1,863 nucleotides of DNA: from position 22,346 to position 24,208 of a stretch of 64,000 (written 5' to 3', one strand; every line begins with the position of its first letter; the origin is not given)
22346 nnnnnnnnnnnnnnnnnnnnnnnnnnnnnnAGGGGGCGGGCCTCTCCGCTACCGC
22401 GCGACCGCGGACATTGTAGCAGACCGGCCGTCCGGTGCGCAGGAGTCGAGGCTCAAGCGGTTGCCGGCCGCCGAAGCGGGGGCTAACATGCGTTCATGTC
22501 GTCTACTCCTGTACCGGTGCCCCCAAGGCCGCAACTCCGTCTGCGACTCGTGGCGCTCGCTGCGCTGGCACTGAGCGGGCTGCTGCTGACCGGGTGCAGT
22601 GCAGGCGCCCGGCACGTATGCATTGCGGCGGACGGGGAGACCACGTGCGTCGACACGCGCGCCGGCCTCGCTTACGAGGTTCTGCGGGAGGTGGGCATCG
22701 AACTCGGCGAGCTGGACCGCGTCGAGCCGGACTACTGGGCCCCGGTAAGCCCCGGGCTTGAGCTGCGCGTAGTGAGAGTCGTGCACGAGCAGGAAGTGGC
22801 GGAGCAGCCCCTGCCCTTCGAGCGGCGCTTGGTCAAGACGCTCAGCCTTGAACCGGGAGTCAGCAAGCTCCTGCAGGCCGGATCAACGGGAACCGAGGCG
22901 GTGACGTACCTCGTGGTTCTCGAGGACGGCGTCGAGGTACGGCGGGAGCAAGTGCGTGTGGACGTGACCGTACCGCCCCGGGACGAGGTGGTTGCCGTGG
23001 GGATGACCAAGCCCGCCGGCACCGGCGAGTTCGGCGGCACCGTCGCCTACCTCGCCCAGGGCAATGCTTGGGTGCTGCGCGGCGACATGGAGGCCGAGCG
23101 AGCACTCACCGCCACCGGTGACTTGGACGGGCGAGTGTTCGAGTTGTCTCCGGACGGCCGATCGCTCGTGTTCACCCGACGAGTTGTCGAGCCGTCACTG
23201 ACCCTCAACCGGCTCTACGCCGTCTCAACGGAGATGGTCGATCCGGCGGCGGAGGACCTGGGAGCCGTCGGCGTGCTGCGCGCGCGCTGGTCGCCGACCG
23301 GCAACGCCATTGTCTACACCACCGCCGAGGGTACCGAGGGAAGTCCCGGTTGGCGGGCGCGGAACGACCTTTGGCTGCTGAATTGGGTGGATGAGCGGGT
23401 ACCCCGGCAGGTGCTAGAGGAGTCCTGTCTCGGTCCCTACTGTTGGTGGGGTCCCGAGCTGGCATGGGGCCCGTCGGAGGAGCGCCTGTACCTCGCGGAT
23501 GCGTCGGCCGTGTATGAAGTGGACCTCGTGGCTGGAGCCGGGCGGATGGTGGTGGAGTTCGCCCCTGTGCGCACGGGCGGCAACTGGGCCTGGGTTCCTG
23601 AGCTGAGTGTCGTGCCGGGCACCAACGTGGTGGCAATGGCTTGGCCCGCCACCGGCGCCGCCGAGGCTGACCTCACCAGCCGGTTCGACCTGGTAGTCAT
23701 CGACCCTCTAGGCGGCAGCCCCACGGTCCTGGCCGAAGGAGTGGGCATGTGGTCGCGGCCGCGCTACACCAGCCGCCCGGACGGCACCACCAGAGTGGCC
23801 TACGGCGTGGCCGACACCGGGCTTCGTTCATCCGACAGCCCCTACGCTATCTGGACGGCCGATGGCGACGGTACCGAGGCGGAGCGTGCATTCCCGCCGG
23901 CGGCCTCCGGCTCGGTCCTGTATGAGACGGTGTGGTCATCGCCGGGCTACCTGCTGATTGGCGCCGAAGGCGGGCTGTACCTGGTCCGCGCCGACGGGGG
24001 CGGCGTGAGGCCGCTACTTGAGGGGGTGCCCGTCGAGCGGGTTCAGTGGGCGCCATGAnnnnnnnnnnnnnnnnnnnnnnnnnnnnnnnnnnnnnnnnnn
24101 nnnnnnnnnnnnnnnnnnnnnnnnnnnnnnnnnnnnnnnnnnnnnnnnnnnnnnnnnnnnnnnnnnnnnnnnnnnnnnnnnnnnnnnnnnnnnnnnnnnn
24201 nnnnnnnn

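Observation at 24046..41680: A 17.6-kb envelope glycosylation locus organised as two convergent operons: a Gtr/Arn-like lipid-carrier three-component system with extra GT-C and Wzy_C enzymes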

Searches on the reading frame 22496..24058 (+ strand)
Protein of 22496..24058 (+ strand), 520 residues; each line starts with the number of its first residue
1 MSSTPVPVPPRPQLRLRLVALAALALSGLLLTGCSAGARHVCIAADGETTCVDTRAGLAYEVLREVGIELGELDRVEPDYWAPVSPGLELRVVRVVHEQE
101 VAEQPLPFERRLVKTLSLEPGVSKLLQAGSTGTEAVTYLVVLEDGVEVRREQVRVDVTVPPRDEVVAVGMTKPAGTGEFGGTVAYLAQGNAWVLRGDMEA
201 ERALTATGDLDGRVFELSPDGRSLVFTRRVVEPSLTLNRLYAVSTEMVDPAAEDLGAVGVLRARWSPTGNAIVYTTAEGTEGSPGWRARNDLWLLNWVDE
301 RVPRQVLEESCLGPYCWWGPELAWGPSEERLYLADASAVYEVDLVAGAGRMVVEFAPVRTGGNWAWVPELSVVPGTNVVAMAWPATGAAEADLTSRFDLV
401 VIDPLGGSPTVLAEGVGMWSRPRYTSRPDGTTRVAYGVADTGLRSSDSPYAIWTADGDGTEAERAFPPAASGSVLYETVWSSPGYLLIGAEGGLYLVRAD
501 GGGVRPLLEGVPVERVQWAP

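Call 3: search_protein_families(library=pfam, proteins=[window:22496-24058:+], max_evalue=0.01)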
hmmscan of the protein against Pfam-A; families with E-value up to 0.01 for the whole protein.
window:22496-24058:+ (520 aa): 3 families
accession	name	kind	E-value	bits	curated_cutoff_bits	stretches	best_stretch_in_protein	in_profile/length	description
PF07501.17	G5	-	2.8e-17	63.1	23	1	98-169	2-73/75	G5 domain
PF03990.20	DUF348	-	0.0001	22.4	24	1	41-78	1-38/41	G5-linked-Ubiquitin-like domain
PF07676.18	PD40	-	0.00082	19.7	20.9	0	217-229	16-28/38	WD40-like Beta Propeller Repeat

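Call 6: search_protein_families(library=ncbifam, proteins=[window:22496-24058:+], max_evalue=0.001)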
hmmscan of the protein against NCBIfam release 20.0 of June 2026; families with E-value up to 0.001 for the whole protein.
window:22496-24058:+ (520 aa): 0 families
